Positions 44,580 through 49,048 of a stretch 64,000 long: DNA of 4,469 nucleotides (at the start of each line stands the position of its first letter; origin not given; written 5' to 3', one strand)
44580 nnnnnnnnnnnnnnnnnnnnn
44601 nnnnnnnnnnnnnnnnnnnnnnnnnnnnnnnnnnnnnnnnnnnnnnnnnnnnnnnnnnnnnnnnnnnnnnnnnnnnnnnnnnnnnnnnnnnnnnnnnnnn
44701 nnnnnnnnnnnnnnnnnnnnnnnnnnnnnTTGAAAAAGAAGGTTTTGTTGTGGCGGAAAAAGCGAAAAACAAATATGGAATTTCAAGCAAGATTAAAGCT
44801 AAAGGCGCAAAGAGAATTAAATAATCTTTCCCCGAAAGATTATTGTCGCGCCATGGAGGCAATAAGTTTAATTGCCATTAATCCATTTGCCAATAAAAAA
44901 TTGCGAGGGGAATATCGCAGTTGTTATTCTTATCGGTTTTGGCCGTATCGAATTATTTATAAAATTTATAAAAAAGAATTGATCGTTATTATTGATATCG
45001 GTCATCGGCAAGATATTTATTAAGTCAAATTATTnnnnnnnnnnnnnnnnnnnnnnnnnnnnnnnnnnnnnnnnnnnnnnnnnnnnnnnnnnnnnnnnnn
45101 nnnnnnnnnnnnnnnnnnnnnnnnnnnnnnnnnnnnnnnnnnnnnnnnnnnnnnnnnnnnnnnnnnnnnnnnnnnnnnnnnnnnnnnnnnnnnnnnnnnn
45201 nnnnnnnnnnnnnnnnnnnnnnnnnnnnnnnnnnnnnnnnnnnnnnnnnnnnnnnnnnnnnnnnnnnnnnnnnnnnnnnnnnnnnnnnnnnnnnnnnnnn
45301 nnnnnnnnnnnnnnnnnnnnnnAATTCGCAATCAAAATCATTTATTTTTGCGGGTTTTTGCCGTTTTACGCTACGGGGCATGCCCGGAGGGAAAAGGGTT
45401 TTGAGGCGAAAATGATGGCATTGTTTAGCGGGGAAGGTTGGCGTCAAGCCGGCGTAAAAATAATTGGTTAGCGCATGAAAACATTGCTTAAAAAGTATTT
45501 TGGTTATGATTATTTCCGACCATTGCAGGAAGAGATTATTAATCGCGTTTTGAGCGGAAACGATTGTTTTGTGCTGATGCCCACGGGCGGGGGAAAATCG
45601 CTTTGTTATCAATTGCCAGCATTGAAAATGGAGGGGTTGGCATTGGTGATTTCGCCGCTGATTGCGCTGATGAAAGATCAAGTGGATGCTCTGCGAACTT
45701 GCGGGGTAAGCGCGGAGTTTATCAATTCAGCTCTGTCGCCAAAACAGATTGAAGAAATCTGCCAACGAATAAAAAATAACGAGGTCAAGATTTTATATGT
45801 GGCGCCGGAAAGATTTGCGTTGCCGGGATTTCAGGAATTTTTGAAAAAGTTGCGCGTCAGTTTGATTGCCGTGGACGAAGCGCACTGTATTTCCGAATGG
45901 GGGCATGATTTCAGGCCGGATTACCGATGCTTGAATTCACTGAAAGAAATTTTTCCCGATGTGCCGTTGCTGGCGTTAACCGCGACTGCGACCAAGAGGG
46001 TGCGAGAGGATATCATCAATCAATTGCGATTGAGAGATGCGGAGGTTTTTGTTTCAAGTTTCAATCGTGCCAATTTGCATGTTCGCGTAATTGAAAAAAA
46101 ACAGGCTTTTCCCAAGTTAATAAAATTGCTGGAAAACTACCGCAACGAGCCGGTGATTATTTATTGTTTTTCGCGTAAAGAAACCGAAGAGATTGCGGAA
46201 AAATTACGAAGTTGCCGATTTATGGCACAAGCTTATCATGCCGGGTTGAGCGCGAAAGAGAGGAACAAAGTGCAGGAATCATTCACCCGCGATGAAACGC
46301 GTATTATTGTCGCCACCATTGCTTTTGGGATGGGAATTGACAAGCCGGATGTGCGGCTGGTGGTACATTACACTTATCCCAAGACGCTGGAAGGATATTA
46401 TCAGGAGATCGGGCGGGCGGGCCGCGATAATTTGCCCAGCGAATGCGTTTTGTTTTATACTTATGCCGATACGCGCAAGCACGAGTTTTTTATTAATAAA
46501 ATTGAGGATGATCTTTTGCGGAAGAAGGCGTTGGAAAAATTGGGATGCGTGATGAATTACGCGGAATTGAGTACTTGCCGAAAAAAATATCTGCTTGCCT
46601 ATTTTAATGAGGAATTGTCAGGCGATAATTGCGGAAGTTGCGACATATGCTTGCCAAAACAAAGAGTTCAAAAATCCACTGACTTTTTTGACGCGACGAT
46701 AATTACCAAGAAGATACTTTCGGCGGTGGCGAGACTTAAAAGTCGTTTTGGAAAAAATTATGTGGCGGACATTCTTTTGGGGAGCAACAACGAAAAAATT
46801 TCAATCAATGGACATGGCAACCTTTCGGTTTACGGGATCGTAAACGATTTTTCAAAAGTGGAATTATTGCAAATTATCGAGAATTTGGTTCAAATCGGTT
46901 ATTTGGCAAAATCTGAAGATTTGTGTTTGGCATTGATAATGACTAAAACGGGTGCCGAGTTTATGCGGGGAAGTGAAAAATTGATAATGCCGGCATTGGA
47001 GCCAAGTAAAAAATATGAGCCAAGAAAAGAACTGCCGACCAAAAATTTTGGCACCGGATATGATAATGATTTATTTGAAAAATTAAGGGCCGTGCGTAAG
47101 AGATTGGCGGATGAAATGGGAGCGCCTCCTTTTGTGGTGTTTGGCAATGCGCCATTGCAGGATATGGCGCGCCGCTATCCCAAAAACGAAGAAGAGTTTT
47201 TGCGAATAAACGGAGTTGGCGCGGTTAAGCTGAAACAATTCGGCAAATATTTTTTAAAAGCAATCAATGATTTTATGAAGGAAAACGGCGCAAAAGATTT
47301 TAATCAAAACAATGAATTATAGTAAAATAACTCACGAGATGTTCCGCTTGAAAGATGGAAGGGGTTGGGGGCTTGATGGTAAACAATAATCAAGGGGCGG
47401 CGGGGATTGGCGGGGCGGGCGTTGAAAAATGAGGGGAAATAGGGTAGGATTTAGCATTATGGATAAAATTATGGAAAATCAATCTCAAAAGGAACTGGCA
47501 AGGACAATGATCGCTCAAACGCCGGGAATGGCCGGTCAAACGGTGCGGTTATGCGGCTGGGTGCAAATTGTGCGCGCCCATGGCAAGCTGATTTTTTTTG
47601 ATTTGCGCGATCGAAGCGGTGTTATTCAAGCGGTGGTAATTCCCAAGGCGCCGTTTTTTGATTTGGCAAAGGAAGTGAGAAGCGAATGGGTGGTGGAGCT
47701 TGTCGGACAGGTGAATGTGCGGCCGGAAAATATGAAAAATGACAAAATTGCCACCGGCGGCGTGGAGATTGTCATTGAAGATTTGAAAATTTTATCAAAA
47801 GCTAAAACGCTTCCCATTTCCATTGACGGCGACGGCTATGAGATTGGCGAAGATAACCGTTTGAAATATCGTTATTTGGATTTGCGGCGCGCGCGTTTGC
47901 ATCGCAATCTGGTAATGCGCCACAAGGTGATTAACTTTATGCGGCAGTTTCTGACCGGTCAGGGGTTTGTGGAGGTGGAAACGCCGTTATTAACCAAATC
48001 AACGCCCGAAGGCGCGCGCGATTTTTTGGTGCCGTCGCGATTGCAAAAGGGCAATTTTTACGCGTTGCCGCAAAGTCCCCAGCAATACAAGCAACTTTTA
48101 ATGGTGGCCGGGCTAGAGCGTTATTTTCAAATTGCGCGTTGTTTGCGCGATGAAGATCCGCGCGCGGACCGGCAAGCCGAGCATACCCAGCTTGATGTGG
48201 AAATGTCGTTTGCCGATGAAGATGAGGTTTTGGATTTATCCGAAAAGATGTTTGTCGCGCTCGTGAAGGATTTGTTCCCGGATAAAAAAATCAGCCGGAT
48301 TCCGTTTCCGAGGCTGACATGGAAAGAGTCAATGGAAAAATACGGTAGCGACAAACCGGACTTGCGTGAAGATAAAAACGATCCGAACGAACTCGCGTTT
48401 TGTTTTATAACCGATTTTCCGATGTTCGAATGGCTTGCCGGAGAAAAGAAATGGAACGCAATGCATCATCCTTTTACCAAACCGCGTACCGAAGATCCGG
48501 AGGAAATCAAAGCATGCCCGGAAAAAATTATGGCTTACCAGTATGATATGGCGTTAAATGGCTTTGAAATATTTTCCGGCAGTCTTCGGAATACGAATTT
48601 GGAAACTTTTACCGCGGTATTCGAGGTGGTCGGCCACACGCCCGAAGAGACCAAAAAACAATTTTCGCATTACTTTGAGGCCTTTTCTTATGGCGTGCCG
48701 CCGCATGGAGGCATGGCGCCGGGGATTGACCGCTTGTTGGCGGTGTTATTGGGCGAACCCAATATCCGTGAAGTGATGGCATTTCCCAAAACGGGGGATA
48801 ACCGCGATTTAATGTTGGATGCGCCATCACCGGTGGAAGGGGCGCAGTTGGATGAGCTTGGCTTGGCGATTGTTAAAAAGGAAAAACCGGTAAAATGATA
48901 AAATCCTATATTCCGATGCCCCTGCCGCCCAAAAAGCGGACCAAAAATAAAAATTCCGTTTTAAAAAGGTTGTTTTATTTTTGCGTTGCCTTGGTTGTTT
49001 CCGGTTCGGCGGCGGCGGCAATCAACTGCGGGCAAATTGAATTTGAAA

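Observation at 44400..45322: Tripartite TA-like operon: Phd/YefM antitoxin, RelE/ParE toxin and a conserved third ~90-aa gene of unrecognised family (copy 1)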

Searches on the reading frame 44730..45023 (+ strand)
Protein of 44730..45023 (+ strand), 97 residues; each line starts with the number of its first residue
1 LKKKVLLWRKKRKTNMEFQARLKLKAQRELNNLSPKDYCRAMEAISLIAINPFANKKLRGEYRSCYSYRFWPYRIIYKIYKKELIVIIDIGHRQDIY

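Call 3: search_protein_families(library=pfam, proteins=[window:44730-45023:+], max_evalue=1)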
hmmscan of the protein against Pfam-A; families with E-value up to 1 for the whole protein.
window:44730-45023:+ (97 aa): 2 families
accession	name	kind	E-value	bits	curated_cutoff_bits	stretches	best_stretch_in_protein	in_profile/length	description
PF05016.21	ParE_toxin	-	5.3e-09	37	23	1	36-97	26-89/89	ParE toxin of type II toxin-antitoxin system, parDE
PF15781.12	ParE-like_toxin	-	0.032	14.6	28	1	26-97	7-83/87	ParE-like toxin of type II bacterial toxin-antitoxin system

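Call 4: search_protein_families(library=ncbifam, proteins=[window:44730-45023:+], max_evalue=1)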
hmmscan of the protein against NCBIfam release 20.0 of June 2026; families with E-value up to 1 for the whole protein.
window:44730-45023:+ (97 aa): 2 families
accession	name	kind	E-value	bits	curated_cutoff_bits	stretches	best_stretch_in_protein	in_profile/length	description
TIGR02385.1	RelE_StbE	subfamily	2e-07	31.4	27.9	1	18-97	8-88/88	type II toxin-antitoxin system mRNA interferase toxin, RelE/StbE family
TIGR02116.1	toxin_Txe_YoeB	equivalog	0.034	14.4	51.8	1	41-88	23-74/80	Txe/YoeB family addiction module toxin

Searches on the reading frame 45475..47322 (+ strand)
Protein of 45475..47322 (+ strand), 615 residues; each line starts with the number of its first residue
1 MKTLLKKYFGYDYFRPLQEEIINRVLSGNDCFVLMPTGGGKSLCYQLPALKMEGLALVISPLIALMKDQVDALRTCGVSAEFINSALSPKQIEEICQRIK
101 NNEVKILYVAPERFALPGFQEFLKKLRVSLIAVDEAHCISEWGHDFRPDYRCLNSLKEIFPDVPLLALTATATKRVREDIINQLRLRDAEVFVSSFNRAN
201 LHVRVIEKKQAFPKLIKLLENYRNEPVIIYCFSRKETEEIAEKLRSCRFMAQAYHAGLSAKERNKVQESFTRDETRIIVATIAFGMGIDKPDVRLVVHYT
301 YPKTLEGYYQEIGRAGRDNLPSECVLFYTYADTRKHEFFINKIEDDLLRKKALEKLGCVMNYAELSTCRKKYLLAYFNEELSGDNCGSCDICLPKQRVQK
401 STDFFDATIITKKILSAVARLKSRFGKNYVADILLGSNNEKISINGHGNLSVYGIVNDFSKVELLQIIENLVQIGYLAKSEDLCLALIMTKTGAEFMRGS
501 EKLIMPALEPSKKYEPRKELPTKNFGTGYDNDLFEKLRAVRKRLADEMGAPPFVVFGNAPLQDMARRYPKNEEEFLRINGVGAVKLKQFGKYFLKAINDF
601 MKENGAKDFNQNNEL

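Call 85: search_protein_families(library=pfam, proteins=[window:45475-47322:+], max_evalue=0.001)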
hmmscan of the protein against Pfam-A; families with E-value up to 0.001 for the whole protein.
window:45475-47322:+ (615 aa): 7 families
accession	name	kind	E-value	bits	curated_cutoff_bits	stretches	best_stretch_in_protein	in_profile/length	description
PF00270.35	DEAD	-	1.1e-29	103.7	26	1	15-177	1-165/167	DEAD/DEAH box helicase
PF00271.37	Helicase_C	-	5.3e-28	97.9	23.5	1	212-318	3-109/110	Helicase conserved C-terminal domain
PF09382.16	RQC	-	8.7e-26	90.4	23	1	405-507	5-107/114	RQC domain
PF00570.28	HRDC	-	4.4e-21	75.1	23.8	1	531-597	2-68/68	HRDC domain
PF16124.10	RecQ_Zn_bind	-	2.1e-14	54.4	25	1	330-393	1-66/66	RecQ zinc-binding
PF04851.21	ResIII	-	2.6e-06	27.9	22.5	1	14-172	4-162/164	Type III restriction enzyme, res subunit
PF11408.13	Helicase_Sgs1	-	0.00084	19.8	22.2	0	534-603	9-77/80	Sgs1 RecQ helicase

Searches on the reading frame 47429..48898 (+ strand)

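Call 85: search_protein_families(library=pfam, proteins=[window:47429-48898:+], max_evalue=0.001)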
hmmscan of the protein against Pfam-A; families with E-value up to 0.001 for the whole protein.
window:47429-48898:+ (489 aa): 2 families
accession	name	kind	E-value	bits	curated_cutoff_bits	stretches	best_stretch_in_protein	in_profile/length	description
PF00152.25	tRNA-synt_2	-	3e-111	371.8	25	1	141-455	2-307/308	tRNA synthetases class II (D, K and N)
PF01336.31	tRNA_anti-codon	-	1.8e-15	57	27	1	39-122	1-75/75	OB-fold nucleic acid binding domain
